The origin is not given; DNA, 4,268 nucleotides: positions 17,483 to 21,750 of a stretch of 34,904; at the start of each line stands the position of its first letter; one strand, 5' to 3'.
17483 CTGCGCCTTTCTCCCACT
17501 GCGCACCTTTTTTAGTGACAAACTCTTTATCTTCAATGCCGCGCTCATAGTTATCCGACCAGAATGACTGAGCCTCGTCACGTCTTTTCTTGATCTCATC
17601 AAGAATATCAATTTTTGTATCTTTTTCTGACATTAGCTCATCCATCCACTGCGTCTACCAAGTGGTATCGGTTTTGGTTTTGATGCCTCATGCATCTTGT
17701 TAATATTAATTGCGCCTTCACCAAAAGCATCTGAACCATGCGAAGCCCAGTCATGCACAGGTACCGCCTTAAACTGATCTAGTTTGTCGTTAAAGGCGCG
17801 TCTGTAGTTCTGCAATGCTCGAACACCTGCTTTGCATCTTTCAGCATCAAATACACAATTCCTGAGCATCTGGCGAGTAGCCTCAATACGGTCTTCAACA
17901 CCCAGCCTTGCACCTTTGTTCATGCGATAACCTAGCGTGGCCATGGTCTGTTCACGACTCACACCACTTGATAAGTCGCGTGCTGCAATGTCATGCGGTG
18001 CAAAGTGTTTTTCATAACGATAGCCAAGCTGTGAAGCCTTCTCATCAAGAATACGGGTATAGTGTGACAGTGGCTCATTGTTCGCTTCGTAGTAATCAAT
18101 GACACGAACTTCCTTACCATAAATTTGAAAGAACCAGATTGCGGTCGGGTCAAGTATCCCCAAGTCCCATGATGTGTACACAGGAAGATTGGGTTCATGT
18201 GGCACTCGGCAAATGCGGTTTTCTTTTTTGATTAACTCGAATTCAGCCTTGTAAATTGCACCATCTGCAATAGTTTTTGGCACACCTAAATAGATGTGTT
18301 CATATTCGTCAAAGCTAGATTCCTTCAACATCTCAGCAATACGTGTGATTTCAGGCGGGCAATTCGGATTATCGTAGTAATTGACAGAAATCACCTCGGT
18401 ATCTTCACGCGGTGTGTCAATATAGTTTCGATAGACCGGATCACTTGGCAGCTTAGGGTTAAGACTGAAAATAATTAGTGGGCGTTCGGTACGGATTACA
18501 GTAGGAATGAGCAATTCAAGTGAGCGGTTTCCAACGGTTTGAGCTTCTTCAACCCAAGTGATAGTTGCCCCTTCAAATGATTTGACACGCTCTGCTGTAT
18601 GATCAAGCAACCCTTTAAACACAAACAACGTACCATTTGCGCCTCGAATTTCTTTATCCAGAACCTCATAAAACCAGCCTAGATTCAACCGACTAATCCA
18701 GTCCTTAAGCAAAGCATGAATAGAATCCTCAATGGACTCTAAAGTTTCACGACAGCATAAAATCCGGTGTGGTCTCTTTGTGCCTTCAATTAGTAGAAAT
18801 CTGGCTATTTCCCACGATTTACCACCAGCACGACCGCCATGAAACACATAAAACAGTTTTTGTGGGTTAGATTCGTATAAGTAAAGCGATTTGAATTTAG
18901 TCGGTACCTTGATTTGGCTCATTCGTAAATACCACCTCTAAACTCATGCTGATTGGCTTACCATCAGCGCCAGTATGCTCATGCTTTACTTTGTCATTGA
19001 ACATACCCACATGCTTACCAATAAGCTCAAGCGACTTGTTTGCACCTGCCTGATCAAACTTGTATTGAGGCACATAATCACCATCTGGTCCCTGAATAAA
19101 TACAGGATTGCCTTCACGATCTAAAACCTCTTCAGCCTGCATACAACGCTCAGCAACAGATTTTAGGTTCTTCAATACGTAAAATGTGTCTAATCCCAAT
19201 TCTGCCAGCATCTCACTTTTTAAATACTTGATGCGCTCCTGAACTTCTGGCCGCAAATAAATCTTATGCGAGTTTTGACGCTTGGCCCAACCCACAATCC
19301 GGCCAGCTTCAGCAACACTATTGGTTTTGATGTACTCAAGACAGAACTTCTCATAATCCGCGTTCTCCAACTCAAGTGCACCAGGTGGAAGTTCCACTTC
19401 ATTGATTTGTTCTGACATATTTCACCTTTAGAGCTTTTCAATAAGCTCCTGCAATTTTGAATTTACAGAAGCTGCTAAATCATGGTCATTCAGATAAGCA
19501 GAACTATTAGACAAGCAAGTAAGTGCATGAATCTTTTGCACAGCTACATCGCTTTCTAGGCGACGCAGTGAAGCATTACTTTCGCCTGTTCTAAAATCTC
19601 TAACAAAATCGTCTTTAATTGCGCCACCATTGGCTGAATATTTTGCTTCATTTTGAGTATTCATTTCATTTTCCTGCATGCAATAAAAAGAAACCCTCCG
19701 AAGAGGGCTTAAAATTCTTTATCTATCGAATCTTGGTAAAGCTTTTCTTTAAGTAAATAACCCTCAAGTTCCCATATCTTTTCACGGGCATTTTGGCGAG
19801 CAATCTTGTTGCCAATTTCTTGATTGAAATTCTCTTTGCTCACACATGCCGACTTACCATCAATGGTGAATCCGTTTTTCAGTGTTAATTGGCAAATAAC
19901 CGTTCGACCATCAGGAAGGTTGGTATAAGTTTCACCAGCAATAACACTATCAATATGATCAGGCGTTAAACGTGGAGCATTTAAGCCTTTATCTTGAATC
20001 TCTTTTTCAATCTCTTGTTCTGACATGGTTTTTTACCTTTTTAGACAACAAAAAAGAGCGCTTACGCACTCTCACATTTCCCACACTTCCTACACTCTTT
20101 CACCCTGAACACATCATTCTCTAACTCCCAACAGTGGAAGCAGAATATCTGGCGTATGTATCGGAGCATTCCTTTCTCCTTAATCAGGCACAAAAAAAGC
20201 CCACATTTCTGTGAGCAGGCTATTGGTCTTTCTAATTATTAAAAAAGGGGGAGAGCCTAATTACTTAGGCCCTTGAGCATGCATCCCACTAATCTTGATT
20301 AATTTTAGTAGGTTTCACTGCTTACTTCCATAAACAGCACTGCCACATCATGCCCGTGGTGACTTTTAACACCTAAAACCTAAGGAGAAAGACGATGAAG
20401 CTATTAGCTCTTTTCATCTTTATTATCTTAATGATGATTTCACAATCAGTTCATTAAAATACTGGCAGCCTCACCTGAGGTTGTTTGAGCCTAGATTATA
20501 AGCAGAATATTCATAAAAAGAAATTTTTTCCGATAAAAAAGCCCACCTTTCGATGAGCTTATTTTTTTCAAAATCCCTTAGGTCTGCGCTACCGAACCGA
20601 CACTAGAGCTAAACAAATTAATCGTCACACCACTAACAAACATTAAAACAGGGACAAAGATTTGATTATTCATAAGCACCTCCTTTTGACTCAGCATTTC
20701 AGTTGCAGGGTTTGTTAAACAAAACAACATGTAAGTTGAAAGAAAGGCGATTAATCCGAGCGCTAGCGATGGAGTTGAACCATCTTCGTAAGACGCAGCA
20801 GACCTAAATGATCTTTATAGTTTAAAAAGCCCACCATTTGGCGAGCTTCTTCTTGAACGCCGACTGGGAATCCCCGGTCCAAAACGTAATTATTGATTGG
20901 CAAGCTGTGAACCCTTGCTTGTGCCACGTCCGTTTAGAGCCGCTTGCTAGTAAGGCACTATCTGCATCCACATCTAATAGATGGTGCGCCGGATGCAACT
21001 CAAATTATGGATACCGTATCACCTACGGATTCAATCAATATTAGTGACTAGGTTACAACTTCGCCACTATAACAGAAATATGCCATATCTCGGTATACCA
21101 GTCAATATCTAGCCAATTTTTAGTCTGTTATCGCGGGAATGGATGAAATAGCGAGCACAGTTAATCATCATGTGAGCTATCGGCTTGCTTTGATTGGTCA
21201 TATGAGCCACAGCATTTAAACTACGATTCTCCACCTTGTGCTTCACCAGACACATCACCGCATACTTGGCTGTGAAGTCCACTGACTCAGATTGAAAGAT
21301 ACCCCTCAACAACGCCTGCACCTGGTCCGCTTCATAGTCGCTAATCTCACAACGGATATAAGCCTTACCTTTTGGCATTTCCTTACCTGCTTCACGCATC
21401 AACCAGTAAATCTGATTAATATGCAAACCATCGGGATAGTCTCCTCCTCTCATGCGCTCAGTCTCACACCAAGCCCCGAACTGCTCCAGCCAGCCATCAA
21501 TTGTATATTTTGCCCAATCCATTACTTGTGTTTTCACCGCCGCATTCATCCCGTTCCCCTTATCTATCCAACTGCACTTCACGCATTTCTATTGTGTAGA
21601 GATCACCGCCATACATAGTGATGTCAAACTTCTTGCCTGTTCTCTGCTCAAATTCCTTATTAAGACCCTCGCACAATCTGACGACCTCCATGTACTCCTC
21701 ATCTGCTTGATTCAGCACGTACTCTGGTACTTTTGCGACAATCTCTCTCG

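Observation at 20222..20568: Type I toxin-antitoxin-like locus: 20-aa hydrophobic ORF opposed by an antisense promoter with a perfect TATAAT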

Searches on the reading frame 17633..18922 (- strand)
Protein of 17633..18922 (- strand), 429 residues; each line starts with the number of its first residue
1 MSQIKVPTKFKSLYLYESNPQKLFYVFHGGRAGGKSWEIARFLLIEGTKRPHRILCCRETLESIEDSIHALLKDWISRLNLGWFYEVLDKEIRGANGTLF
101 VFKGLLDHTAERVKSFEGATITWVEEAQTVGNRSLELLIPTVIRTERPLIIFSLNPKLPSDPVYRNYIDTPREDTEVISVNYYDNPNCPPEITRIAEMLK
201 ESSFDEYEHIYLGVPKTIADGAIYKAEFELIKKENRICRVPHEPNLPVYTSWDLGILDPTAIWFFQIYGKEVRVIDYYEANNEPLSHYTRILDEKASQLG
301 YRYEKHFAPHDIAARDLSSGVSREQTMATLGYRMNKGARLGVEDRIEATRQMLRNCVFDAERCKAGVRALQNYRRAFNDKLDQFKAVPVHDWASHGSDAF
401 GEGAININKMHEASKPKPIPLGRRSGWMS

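Call 8: search_protein_families(library=pfam, proteins=[window:17633-18922:-], max_evalue=0.01)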
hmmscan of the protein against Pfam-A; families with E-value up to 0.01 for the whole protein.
window:17633-18922:- (429 aa): 2 families
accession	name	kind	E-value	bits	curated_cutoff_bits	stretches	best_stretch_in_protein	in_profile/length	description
PF04466.19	Terminase_3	-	3.7e-30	105.4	23.2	1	23-213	3-200/201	Phage terminase large subunit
PF03237.21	Terminase_6N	-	5.6e-05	23.3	22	1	27-226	2-210/215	Terminase large subunit, T4likevirus-type, N-terminal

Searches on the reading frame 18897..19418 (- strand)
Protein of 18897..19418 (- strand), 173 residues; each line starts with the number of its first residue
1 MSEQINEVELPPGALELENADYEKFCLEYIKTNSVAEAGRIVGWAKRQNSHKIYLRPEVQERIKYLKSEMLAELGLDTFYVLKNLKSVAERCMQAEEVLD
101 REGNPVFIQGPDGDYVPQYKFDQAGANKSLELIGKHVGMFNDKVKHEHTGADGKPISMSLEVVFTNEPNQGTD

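Call 8: search_protein_families(library=pfam, proteins=[window:18897-19418:-], max_evalue=0.01)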
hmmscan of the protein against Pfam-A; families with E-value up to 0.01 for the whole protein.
window:18897-19418:- (173 aa): 1 family
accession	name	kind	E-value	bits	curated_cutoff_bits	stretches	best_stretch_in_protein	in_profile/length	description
PF03592.21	Terminase_2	-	2.7e-09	38.2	26.1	1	23-149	6-140/141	Terminase small subunit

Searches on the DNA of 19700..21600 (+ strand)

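Call 7: search_dna_similar(query=window:19700-21600:+, collection=phages, mode=distant, max_rows=30)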
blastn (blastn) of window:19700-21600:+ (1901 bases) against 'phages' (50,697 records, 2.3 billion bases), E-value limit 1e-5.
Records with a match: 14; places in all: 14; records where one place covers at least 80% of the query: 0.
Best place of each record, by identity: 60-80% 14.
By first word of the organism name: Acinetobacter 6; Vibrio 4; Klebsiella 1; Escherichia 1; Proteus 1; Providencia 1.
By host as written in the record: Acinetobacter baumannii 703 2; - 2; Vibrio owensii GRA50-12 2; Acinetobacter baumannii 1; Acinetobacter baumannii 1971 1; Vibrio cyclitrophicus 1; Klebsiella oxytoca 1; Escherichia coli 1; and 3 more.
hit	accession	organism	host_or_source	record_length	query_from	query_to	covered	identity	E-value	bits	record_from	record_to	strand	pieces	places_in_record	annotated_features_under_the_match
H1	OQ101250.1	Acinetobacter phage Acba_1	Acinetobacter baumannii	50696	1507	1863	19%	79.3%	4e-79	302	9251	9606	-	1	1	hypothetical protein (x2)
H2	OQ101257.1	Acinetobacter phage Acba_15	Acinetobacter baumannii 703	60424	1507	1863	19%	79.3%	4e-79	302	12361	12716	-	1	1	hypothetical protein (x2)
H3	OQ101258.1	Acinetobacter phage Acba_16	Acinetobacter baumannii 703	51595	1507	1863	19%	79.3%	4e-79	302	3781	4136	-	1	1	hypothetical protein (x2)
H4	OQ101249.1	Acinetobacter phage Acba_4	Acinetobacter baumannii 1971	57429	1507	1863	19%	79.3%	4e-79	302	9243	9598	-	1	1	hypothetical protein (x2)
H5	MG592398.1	Vibrio phage 1.013.O._10N.286.54.F9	Vibrio cyclitrophicus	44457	32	312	15%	66.9%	3e-10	74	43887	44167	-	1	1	hypothetical protein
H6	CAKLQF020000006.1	Acinetobacter phage MD-2021a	not known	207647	1624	1835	11%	78.3%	4e-41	176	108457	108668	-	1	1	Uncharacterised protein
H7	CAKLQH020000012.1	Acinetobacter phage MD-2021a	not known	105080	1624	1835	11%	78.3%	4e-41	176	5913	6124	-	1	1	Uncharacterised protein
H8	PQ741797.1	Klebsiella phage vB_KoxiM_BaqKoxi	Klebsiella oxytoca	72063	48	184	7%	70.1%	7e-6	60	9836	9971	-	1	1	hypothetical protein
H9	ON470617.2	Escherichia phage vB_EcoM-813R1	Escherichia coli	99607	239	342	5%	75.0%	1e-8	69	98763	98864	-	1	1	hypothetical protein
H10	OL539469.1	Proteus phage vB_PmiP_Brookers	Proteus mirabilis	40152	232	327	5%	76.0%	4e-9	71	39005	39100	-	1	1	hypothetical protein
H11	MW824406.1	Vibrio phage PS25B.1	Vibrio crassostreae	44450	251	345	5%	73.7%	7e-6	60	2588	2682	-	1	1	hypothetical protein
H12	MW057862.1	Providencia phage PSTCR7lys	Providencia stuartii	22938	238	327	5%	76.7%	1e-8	69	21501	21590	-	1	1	hypothetical protein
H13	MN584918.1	Vibrio phage phi50-12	Vibrio owensii GRA50-12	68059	251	327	4%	76.6%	7e-6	59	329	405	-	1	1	hypothetical protein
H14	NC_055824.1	Vibrio phage phi50-12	Vibrio owensii GRA50-12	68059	251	327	4%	76.6%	7e-6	59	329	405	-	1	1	hypothetical protein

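Call 9: search_rna_families(source=window, start=20000, end=21150, threshold=evalue, max_evalue=10)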
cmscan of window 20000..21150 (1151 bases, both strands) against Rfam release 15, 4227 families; matches with E-value up to 10: 8.
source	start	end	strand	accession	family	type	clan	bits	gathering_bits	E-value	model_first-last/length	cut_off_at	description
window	20301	20380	-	RF03154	twister-P3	Gene; ribozyme;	CL00120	23.3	39.9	0.055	1-73/73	no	type-P3 twister ribozyme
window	20365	20467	-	RF02579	tsr26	Gene; sRNA;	-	18.9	141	6.4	1-122/122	no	S. aureus tsr26 small RNA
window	20167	20216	-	RF02980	freshwater-2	Cis-reg;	-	18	49.9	5.9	1-84/84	no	freshwater-2 RNA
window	20159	20187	+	RF02125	JPX_2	Gene; lncRNA;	-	16.7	48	1.6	1-69/69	no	JPX transcript, XIST activator conserved region 2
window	20191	20297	-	RF00513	Trp_leader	Cis-reg; leader;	-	16.2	41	3.5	1-100/100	no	Tryptophan operon leader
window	20534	20625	-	RF04180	BTnc231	Gene; sRNA;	-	14.8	80.4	4.1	1-154/154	no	Bacteroides sRNA BTnc231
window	20469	20564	+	RF02766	Ysr49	Gene; sRNA;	-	14.4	95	7.7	1-124/124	no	Yersinia sRNA 49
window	20535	20626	-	RF02766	Ysr49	Gene; sRNA;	-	14.2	95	8.7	1-124/124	no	Yersinia sRNA 49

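Call 11: search_rna_families(source=window, start=20250, end=20420, threshold=evalue, max_evalue=1, show_alignments=2)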
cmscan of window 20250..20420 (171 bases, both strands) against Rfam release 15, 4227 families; matches with E-value up to 1: 1.
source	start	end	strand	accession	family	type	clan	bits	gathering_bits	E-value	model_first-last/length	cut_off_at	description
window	20301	20380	-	RF03154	twister-P3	Gene; ribozyme;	CL00120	23.3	39.9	0.0081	1-73/73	no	type-P3 twister ribozyme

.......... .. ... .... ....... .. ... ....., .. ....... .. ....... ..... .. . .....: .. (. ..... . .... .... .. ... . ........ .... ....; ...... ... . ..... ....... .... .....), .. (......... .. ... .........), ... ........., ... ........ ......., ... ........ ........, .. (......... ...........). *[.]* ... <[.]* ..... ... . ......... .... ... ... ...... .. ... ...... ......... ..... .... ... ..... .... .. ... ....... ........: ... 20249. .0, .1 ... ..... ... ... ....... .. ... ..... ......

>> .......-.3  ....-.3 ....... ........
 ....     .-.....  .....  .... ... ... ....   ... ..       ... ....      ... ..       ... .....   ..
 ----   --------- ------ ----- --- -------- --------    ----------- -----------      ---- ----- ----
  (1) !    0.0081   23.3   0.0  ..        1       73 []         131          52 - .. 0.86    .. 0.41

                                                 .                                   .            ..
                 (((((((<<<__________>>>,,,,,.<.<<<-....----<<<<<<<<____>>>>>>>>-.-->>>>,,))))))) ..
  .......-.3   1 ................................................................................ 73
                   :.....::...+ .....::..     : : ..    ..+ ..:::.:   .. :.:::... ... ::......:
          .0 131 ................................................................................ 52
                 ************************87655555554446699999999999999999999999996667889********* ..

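Call 20: search_dna_similar(query=window:20190-20580:+, collection=plasmids, mode=distant, max_evalue=0.01)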
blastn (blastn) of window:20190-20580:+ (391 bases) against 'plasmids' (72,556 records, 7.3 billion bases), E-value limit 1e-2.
Records with a match: 6; places in all: 6; records where one place covers at least 80% of the query: 0.
Best place of each record, by identity: >=99% 4; 80-90% 2.
By first word of the organism name: Acinetobacter 4; Ralstonia 2.
By predicted mobility (MOB-suite, as given by PLSDB): non-mobilizable 5; mobilizable 1.
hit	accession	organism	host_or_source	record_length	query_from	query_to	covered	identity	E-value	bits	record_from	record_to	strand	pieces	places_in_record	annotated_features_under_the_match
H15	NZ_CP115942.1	Ralstonia syzygii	Musa sp.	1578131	341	377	9%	89.2%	2e-3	50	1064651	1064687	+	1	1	none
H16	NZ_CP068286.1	Ralstonia syzygii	Musa balbisiana cultivar Kepok,banana ...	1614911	341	376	9%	88.9%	8e-3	48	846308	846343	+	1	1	record has no annotation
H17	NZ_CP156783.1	Acinetobacter sp. ANC 7933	cattle,whole organism,cattle feces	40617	345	371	7%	100.0%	2e-3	50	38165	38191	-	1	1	none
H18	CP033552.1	Acinetobacter nosocomialis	Homo sapiens,Bacterial culture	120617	346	371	7%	100.0%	8e-3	48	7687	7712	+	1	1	none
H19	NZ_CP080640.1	Acinetobacter lwoffii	cell culture,permafrost, Kolyma lowland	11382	344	369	7%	100.0%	8e-3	48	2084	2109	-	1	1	none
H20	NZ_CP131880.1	Acinetobacter nosocomialis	Homo sapiens,culture,respiratory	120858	346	371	7%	100.0%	8e-3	48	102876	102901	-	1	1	none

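Call 45: search_dna_similar(query=L042:3040-3340:+, collection=phages, mode=distant, max_evalue=0.001)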
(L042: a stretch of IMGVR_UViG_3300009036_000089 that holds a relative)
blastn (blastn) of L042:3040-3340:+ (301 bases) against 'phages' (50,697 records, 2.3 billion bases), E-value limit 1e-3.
No match.

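Call 46: search_dna_similar(query=L042:3040-3340:+, collection=plasmids, mode=distant, max_evalue=0.001)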
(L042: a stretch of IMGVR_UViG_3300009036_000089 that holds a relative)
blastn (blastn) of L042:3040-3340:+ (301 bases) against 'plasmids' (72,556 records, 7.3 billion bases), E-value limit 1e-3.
No match.

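Call 73: search_rna_families(sources=[L042, L137, L143, L146, L147, L149], threshold=evalue, max_evalue=1)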
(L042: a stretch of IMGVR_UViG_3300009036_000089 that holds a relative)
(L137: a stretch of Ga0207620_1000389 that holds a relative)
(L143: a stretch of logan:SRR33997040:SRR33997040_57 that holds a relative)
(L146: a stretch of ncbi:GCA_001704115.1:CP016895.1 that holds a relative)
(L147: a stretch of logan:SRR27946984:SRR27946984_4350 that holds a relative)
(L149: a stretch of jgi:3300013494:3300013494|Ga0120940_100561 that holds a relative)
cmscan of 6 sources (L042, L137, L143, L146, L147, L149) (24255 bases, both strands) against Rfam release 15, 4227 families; matches with E-value up to 1: 13.
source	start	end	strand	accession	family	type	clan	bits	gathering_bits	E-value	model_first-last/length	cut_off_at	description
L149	1275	1341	-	RF02607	AbsR25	Gene; sRNA;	-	37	47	0.0045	1-164/164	no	Acinetobacter sRNA 25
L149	2184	2259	+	RF02075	STnc230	Gene; sRNA;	-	34.8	50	0.093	1-83/83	no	Enterobacterial sRNA STnc230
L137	1793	1922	+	RF00121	MicC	Gene; sRNA;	-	32.4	90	0.28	1-123/123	no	MicC RNA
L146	1686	1782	-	RF01770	rimP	Cis-reg; leader;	-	32.4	47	0.088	1-102/102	no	Gammaprotebacteria rimP leader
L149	1722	1807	+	RF02053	STnc430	Gene; sRNA;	-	31.3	47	0.2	1-162/162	no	Enterobacterial sRNA STnc430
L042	3394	3500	+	RF03155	TD-1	Cis-reg;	CL00124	30.5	64.5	0.19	1-120/120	no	TD-1 RNA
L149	2340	2502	-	RF00113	SIB_RNA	Gene; antitoxin;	-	29.5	56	0.035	1-147/147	no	Short Intergenic Abundant RNA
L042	3448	3533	+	RF01859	Phe_leader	Cis-reg; leader;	-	28.6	55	0.45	1-125/125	no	Phenylalanine leader peptide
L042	3264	3329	+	RF02607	AbsR25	Gene; sRNA;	-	28.4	47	0.33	1-164/164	no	Acinetobacter sRNA 25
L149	1272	1362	-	RF01859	Phe_leader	Cis-reg; leader;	-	27.6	55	0.74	1-125/125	no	Phenylalanine leader peptide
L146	1855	2013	-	RF00113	SIB_RNA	Gene; antitoxin;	-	25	56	0.46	1-147/147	no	Short Intergenic Abundant RNA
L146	1725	1823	-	RF00513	Trp_leader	Cis-reg; leader;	-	24.4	41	0.51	1-100/100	no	Tryptophan operon leader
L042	2754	2859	+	RF00513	Trp_leader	Cis-reg; leader;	-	24.1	41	0.62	1-100/100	no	Tryptophan operon leader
